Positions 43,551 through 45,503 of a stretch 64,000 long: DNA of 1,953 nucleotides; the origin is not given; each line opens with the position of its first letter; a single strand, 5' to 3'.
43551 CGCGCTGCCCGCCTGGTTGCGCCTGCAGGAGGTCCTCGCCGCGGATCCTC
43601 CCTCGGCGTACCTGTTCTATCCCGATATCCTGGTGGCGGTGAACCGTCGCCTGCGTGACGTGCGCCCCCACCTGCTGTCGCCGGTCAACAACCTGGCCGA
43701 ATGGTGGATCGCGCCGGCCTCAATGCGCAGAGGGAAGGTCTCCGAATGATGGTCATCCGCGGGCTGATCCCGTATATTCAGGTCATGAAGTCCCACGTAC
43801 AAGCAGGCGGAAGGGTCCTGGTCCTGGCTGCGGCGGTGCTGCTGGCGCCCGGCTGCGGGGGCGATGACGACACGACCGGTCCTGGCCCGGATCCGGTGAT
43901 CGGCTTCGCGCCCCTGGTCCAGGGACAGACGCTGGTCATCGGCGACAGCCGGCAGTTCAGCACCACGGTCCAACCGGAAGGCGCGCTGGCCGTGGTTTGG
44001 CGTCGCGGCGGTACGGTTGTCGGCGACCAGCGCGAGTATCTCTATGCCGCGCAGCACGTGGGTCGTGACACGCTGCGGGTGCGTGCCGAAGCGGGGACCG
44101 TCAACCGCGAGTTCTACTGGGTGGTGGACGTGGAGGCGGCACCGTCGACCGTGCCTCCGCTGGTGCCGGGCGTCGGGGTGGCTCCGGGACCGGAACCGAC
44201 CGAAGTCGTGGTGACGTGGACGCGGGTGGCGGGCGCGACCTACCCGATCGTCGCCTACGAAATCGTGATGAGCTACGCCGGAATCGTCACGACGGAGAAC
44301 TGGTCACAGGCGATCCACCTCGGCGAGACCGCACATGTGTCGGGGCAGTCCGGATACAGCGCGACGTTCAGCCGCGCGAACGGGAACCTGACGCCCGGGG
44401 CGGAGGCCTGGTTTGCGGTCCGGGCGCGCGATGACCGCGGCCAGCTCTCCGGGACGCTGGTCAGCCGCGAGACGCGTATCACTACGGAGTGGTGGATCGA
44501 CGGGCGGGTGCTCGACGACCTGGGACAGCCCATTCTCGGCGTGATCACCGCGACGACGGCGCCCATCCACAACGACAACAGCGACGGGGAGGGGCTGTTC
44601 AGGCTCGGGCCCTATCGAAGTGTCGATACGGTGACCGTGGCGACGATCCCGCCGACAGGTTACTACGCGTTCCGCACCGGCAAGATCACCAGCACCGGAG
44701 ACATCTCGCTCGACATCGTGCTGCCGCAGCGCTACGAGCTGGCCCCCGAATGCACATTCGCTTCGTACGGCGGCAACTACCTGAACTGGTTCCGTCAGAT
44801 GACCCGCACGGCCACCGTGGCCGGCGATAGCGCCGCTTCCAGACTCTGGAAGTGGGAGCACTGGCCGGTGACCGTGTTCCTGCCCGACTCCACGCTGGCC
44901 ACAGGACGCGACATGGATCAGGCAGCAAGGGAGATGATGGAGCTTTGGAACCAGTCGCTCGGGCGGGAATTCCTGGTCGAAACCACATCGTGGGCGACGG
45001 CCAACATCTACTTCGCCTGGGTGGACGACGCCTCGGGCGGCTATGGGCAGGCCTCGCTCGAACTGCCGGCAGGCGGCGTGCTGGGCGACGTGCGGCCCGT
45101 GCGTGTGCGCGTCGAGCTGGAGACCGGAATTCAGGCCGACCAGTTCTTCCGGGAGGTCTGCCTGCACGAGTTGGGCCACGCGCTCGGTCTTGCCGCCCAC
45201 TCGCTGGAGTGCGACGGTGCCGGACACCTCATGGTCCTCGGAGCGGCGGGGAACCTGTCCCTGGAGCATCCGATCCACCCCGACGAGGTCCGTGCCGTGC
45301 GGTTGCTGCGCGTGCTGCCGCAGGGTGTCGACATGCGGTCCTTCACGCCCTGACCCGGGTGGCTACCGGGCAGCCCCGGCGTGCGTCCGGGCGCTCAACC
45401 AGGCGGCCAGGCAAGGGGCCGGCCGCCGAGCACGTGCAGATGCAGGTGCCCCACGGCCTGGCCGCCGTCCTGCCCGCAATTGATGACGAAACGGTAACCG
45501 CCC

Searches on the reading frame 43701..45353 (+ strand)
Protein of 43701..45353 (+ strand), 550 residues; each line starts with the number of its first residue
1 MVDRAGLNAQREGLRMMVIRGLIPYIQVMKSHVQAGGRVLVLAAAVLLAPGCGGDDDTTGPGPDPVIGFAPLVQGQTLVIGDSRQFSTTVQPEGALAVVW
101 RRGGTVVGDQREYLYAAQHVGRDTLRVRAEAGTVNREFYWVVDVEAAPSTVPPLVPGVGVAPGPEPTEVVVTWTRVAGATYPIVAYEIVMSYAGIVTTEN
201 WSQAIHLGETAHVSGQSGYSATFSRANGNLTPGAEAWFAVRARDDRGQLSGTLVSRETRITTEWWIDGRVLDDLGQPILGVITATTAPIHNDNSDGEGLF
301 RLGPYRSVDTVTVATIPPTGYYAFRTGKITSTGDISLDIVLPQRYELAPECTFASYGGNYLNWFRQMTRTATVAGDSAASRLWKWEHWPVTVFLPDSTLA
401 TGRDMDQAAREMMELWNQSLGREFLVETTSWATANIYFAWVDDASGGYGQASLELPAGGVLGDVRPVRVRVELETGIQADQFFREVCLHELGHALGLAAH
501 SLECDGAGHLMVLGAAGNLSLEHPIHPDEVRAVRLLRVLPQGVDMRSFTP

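Call 6: search_protein_families(library=pfam, proteins=[window:43701-45353:+], max_evalue=0.01)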
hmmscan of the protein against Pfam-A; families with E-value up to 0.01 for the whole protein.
window:43701-45353:+ (550 aa): 0 families

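Call 7: search_protein_families(library=ncbifam, proteins=[window:43701-45353:+], max_evalue=0.01)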
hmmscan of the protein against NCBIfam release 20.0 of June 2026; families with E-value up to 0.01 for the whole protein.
window:43701-45353:+ (550 aa): 0 families
